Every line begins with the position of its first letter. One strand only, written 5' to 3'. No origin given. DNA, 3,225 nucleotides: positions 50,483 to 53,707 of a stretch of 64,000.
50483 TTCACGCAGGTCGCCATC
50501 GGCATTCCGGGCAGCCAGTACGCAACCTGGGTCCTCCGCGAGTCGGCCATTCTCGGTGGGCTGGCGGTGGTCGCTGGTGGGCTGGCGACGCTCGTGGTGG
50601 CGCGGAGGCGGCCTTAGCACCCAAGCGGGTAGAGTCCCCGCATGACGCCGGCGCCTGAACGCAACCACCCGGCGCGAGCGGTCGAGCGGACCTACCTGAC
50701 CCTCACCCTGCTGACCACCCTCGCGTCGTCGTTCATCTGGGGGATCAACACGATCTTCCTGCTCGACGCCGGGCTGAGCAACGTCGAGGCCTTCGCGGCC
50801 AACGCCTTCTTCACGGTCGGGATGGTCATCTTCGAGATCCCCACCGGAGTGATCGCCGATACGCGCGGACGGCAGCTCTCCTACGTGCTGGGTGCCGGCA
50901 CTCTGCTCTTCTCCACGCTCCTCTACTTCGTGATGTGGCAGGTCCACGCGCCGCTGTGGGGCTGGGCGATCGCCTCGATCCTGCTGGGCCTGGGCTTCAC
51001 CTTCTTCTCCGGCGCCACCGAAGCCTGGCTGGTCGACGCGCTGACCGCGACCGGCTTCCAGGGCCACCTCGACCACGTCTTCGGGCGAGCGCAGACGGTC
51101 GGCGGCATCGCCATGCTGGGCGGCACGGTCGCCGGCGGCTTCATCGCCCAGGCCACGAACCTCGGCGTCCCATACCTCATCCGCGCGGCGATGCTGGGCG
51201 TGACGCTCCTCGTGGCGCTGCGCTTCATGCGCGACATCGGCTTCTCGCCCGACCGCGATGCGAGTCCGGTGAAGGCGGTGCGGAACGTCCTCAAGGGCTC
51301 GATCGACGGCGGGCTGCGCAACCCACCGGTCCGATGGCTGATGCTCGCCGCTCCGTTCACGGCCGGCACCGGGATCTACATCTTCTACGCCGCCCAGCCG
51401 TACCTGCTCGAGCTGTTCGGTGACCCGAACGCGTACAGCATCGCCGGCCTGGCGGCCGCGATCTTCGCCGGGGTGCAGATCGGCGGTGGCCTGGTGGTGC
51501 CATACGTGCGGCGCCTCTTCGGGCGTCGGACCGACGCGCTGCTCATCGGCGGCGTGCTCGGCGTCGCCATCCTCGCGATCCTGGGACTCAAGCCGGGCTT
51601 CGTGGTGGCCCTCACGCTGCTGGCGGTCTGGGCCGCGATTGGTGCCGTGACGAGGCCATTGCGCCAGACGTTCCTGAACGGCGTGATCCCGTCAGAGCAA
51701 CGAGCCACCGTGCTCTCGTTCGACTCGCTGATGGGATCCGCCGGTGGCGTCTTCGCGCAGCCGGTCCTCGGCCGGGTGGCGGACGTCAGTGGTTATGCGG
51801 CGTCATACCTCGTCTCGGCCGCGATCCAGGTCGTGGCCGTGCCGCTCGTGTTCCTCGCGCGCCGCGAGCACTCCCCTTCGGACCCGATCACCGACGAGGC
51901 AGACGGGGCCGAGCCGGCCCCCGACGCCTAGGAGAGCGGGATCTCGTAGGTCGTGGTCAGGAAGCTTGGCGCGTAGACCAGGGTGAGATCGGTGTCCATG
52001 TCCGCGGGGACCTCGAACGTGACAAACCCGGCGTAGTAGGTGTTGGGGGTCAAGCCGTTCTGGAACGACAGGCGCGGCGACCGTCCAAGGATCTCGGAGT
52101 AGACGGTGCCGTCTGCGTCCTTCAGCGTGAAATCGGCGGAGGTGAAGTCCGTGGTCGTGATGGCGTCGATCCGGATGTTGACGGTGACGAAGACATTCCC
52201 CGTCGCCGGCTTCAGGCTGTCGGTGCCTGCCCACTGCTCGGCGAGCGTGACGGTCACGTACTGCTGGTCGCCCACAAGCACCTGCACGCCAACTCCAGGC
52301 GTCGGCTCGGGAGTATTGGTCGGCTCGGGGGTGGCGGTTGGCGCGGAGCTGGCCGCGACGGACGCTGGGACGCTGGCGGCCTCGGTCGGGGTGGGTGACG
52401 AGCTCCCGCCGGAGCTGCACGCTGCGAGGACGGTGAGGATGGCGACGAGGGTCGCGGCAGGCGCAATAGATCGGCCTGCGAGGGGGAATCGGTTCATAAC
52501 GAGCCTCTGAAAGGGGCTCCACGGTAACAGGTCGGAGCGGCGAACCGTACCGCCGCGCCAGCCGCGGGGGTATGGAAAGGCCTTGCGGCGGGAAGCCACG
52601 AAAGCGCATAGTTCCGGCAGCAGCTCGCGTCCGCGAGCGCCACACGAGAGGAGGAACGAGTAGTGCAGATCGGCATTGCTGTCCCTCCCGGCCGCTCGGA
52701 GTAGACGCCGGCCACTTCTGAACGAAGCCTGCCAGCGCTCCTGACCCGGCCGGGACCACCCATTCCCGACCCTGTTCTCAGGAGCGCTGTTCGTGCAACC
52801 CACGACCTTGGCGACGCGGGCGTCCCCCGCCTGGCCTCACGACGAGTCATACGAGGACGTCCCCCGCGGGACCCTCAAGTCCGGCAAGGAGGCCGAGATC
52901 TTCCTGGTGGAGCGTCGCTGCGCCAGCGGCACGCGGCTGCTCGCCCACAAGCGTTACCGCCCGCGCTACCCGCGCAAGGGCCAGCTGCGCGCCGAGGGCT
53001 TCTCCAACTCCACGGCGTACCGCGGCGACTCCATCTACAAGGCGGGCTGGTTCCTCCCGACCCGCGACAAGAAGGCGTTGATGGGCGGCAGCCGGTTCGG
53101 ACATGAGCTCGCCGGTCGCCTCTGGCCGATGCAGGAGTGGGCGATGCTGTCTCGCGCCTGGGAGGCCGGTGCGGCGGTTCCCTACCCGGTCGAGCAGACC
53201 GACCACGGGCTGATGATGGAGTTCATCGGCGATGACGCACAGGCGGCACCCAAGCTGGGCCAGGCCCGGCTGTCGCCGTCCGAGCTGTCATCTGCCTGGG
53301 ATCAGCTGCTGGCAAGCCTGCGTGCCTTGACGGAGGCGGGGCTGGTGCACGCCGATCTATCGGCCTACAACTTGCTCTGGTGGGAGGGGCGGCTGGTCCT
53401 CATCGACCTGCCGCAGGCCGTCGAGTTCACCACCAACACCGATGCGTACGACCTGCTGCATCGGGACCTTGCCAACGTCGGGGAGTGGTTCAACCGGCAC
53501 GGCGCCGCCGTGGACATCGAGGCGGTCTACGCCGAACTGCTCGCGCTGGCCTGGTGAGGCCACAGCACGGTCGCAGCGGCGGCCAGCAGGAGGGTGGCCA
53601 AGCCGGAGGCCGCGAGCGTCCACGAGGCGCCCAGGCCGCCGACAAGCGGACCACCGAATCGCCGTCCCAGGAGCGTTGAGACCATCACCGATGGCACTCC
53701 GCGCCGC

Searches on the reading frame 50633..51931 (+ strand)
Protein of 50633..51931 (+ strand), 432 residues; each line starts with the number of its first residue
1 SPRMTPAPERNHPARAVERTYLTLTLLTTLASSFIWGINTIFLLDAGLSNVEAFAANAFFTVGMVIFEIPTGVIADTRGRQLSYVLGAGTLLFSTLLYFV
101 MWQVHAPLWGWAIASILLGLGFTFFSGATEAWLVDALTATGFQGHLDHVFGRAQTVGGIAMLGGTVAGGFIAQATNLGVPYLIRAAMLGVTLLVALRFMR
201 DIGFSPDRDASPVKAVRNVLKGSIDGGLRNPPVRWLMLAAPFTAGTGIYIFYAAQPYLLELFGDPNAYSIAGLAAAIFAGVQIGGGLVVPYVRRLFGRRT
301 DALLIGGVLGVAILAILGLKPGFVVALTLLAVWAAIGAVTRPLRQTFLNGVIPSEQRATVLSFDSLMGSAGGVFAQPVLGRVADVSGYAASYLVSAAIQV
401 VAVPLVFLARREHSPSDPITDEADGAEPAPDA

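Call 59: search_protein_families(library=pfam, proteins=[window:50633-51931:+], max_evalue=0.00001)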
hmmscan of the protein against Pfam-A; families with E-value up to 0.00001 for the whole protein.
window:50633-51931:+ (432 aa): 1 family
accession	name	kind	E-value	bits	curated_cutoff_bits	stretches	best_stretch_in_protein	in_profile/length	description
PF07690.21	MFS_1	-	1.9e-27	96.5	33.4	2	24-319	4-288/347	Major Facilitator Superfamily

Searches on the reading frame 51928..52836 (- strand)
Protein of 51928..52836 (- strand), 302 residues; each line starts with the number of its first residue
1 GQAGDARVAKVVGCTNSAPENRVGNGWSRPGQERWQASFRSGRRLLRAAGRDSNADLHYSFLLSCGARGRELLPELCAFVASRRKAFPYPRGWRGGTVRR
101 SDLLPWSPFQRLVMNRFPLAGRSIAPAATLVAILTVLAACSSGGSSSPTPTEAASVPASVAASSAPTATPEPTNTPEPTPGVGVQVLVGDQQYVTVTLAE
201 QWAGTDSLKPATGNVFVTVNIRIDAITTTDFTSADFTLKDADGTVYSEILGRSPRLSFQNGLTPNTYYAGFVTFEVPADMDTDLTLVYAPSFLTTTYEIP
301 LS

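Call 82: search_protein_families(library=pfam, proteins=[window:51928-52836:-], max_evalue=0.00001)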
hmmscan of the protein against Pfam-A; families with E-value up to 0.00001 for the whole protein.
window:51928-52836:- (302 aa): 1 family
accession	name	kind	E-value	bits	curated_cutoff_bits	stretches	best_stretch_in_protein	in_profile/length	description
PF11611.13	DUF4352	-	1.7e-10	41.6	25.9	1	182-293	3-117/122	Domain of unknown function (DUF4352)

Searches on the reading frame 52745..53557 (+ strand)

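Call 82: search_protein_families(library=pfam, proteins=[window:52745-53557:+], max_evalue=0.00001)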
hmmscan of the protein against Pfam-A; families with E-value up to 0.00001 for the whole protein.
window:52745-53557:+ (270 aa): 1 family
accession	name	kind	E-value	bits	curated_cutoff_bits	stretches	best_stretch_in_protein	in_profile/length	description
PF01163.29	RIO1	-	3.7e-33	115.2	22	1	123-258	50-184/187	RIO domain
